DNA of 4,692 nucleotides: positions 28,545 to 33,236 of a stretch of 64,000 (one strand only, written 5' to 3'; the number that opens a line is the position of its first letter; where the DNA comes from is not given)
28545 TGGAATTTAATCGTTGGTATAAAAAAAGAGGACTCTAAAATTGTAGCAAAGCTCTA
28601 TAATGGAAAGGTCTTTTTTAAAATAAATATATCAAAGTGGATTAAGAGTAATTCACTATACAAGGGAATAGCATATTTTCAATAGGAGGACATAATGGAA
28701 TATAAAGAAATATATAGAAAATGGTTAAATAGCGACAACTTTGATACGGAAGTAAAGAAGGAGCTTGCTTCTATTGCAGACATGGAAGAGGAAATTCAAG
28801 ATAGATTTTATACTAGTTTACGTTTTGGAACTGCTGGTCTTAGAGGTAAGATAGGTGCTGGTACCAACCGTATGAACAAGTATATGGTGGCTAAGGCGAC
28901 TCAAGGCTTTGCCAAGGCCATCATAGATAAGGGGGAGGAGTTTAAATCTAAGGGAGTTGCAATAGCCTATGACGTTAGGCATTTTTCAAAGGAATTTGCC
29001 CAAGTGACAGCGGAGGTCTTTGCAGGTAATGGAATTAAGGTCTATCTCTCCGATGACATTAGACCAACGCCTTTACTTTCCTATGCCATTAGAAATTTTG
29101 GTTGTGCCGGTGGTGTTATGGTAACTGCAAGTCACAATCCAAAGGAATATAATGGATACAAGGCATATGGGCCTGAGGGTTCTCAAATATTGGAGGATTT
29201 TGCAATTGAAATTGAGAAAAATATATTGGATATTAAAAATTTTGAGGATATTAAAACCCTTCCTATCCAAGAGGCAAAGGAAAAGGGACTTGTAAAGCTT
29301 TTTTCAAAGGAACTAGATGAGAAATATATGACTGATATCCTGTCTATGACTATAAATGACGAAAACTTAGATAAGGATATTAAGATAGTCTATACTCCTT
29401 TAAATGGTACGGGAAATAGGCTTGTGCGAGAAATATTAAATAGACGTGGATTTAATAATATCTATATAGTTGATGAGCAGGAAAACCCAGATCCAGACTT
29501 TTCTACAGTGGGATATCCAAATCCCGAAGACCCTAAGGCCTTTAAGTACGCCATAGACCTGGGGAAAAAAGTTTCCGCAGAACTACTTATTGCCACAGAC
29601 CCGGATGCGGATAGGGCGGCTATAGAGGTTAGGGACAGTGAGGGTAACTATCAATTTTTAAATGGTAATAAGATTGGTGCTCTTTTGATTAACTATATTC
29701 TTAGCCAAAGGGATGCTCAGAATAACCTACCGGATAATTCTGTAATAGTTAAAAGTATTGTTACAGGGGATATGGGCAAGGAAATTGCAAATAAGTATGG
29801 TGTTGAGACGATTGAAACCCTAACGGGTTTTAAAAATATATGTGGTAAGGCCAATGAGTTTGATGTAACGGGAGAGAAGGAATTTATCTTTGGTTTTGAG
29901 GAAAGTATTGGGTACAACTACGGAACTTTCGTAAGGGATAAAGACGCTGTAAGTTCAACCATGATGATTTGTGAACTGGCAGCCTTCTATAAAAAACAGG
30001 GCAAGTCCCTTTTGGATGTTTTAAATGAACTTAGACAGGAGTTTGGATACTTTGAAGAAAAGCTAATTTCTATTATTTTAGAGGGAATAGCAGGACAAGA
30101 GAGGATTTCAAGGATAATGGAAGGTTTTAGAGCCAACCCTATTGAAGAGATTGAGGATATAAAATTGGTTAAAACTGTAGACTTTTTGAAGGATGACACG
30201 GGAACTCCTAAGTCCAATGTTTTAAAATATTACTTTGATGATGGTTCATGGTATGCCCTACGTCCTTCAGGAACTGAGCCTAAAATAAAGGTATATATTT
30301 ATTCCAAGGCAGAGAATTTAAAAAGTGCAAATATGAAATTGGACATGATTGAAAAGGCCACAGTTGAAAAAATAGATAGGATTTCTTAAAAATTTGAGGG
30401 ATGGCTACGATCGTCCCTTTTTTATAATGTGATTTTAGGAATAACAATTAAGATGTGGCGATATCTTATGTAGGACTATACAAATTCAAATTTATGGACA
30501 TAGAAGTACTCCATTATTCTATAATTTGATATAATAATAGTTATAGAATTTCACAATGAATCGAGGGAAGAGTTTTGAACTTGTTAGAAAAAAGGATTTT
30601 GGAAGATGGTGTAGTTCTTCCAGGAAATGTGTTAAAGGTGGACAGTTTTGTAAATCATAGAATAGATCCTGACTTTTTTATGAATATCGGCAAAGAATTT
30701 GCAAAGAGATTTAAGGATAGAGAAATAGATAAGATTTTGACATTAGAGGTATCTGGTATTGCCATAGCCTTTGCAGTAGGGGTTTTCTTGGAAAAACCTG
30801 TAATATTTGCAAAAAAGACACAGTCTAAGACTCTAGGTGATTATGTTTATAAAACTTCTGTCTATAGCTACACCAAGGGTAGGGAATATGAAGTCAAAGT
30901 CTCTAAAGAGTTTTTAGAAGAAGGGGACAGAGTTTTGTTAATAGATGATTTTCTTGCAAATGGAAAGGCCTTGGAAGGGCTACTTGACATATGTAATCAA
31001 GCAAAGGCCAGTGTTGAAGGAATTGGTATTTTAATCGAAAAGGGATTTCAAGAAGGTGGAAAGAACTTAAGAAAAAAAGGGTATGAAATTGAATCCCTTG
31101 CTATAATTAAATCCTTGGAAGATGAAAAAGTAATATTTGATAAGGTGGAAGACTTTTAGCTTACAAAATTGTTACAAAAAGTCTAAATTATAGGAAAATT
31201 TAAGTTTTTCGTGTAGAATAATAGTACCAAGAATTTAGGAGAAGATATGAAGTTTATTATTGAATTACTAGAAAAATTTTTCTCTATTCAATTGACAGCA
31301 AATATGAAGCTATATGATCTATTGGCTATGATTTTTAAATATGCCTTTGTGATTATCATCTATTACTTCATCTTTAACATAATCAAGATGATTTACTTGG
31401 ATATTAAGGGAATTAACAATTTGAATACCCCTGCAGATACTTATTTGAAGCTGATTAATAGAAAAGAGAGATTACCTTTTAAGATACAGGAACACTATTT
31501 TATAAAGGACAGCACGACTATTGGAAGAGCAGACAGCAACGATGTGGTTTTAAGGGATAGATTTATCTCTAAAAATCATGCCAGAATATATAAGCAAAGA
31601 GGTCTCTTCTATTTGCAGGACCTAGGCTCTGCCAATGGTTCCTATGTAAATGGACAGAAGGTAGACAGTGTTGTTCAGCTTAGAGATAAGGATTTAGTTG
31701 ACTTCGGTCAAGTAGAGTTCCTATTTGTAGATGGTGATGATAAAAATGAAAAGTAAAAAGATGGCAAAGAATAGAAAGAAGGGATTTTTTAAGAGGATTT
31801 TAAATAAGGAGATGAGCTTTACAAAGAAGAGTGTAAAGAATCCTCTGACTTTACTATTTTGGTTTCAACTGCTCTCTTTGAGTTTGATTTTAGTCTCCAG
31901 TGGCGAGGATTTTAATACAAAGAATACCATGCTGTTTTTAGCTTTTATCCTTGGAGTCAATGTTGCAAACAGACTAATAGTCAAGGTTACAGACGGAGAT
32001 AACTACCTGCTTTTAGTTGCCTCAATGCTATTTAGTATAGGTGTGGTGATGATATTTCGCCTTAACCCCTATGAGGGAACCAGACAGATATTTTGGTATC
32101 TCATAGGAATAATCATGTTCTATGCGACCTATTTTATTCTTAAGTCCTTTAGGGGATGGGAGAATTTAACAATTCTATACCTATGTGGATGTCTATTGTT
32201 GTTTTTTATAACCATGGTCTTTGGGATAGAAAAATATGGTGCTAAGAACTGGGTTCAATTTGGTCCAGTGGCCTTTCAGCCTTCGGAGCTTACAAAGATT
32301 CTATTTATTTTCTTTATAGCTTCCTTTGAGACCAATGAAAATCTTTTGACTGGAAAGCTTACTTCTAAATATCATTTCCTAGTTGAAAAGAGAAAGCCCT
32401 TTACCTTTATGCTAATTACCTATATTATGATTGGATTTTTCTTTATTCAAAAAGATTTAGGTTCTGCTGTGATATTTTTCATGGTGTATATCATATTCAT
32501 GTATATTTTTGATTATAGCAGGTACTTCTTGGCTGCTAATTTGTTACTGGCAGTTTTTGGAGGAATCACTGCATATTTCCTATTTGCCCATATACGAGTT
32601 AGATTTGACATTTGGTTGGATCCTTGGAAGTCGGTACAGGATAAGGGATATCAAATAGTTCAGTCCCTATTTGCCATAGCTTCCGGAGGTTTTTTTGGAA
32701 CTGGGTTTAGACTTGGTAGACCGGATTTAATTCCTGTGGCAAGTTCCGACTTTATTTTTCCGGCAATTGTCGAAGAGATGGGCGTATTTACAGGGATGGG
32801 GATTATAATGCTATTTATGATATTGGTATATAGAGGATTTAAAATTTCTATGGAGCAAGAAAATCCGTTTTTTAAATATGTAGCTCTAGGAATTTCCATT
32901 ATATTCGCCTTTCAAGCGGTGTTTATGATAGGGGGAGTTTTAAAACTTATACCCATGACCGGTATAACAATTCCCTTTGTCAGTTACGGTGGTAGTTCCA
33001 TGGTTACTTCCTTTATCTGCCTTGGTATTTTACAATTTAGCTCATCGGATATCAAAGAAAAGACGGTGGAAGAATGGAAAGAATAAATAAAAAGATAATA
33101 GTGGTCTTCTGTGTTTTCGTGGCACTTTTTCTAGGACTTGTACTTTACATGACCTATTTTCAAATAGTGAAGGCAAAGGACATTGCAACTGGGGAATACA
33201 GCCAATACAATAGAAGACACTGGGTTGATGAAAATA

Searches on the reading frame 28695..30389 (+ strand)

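Call 6: search_protein_families(library=pfam, proteins=[window:28695-30389:+], max_evalue=0.001)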
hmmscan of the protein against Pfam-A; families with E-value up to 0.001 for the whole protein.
window:28695-30389:+ (564 aa): 4 families
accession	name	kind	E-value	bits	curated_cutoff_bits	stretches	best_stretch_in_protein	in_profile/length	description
PF02878.22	PGM_PMM_I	-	6e-42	143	22.5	1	43-181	3-135/138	Phosphoglucomutase/phosphomannomutase, alpha/beta/alpha domain I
PF02879.22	PGM_PMM_II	-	2.9e-23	82.8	29.3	1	210-310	2-98/103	Phosphoglucomutase/phosphomannomutase, alpha/beta/alpha domain II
PF02880.22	PGM_PMM_III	-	7.1e-20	71.7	20.7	1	323-449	1-114/115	Phosphoglucomutase/phosphomannomutase, alpha/beta/alpha domain III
PF00408.26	PGM_PMM_IV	-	3.7e-07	30.5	23.1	1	486-535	15-50/68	Phosphoglucomutase/phosphomannomutase, C-terminal domain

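Call 75: search_protein_families(library=ncbifam, proteins=[window:28695-30389:+], max_evalue=1e-30)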
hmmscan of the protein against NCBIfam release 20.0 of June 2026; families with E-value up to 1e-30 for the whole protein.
window:28695-30389:+ (564 aa): 1 family
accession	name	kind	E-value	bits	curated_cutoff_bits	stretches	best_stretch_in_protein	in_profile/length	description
TIGR03990.1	Arch_GlmM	equivalog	5.2e-54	183.8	439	1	44-541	4-431/444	phosphoglucosamine mutase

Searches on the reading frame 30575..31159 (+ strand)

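Call 6: search_protein_families(library=pfam, proteins=[window:30575-31159:+], max_evalue=0.001)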
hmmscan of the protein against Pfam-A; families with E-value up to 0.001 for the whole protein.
window:30575-31159:+ (194 aa): 1 family
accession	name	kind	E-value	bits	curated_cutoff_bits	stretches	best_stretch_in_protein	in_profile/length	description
PF00156.33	Pribosyltran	-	4.9e-07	29.6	26.3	1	32-160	9-130/158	Phosphoribosyl transferase domain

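Call 22: search_protein_families(library=ncbifam, proteins=[window:30575-31159:+], max_evalue=0.01)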
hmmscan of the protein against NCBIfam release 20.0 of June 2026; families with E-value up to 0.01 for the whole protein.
window:30575-31159:+ (194 aa): 22 families
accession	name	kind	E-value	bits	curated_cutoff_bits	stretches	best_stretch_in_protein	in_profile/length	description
NF006671.0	PRK09219.1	equivalog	2.8e-82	274.9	177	1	1-190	1-190/192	xanthine phosphoribosyltransferase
TIGR01744.1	XPRTase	equivalog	7.9e-74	247.4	164.45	1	1-188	1-188/191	xanthine phosphoribosyltransferase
NF006328.0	PRK08558.1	equivalog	1.4e-26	93.6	184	1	30-160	91-219/238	adenine phosphoribosyltransferase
TIGR01743.1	purR_Bsub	equivalog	9.3e-24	83.8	258.7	1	5-185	86-257/268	pur operon repressor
NF040646.1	HPT_Archaea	equivalog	6e-17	61.8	200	1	30-183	34-179/184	hypoxanthine/guanine phosphoribosyltransferase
NF002635.0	PRK02304.1-4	subfamily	7.9e-17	61.4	146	1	30-189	34-185/188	adenine phosphoribosyltransferase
NF009211.0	PRK12560.1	equivalog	1.4e-16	60.8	188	1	30-183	32-181/187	adenine phosphoribosyltransferase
NF002636.0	PRK02304.1-5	equivalog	8.1e-14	51.5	125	1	31-168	35-168/176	adenine phosphoribosyltransferase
TIGR01090.1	apt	equivalog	1.1e-12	48.4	185.85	1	32-175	28-166/169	adenine phosphoribosyltransferase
NF002634.0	PRK02304.1-3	equivalog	1.3e-12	47.8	170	1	31-175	36-176/182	adenine phosphoribosyltransferase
NF005592.0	PRK07322.1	subfamily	1.3e-10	40.9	143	1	31-153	34-156/180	adenine phosphoribosyltransferase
NF002633.0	PRK02304.1-2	equivalog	2.1e-10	40.7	224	1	37-175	35-167/172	adenine phosphoribosyltransferase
NF002632.0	PRK02304.1-1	equivalog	1.8e-09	37.6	243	1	40-176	46-178/183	adenine phosphoribosyltransferase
TIGR00336.1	pyrE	equivalog_domain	9.8e-09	35.2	106.8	1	36-179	39-169/173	orotate phosphoribosyltransferase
TIGR01367.1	pyrE_Therm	equivalog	2.2e-06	27.4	150.25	0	31-83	37-91/187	orotate phosphoribosyltransferase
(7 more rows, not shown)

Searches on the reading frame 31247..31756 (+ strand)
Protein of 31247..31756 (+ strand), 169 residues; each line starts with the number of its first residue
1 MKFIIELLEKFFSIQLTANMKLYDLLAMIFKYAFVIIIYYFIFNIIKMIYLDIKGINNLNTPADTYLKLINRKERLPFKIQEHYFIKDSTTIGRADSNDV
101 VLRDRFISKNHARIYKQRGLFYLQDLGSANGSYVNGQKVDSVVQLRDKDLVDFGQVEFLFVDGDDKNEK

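Call 6: search_protein_families(library=pfam, proteins=[window:31247-31756:+], max_evalue=0.001)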
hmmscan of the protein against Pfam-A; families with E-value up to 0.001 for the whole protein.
window:31247-31756:+ (169 aa): 2 families
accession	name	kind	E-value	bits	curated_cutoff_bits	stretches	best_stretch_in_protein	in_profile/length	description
PF00498.31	FHA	-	9.9e-22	77.6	20.7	1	90-154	1-67/67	FHA domain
PF16697.10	Yop-YscD_cpl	-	2.6e-15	56.9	33.2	1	86-162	15-92/94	Inner membrane component of T3SS, cytoplasmic domain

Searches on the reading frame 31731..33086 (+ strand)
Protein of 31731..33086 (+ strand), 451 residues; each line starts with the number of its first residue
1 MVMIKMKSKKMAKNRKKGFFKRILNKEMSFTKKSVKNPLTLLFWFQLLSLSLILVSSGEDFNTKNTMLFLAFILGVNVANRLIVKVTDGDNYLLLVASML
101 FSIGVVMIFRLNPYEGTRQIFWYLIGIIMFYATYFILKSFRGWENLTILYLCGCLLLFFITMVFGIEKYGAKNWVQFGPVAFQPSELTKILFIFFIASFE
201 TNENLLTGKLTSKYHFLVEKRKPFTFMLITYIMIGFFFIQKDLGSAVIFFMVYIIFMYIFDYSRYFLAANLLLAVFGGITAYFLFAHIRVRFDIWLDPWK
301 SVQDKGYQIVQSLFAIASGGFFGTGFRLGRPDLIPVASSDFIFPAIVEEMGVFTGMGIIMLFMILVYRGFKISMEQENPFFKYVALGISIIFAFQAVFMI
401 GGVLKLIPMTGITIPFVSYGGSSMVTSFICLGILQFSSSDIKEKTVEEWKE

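Call 47: search_protein_families(library=pfam, proteins=[window:31731-33086:+], max_evalue=0.00001)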
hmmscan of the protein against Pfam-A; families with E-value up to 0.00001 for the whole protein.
window:31731-33086:+ (451 aa): 1 family
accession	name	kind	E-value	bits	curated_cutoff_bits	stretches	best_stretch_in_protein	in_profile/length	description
PF01098.24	FTSW_RODA_SPOVE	-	8.3e-71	239.3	26.4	1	94-435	5-348/356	Cell cycle protein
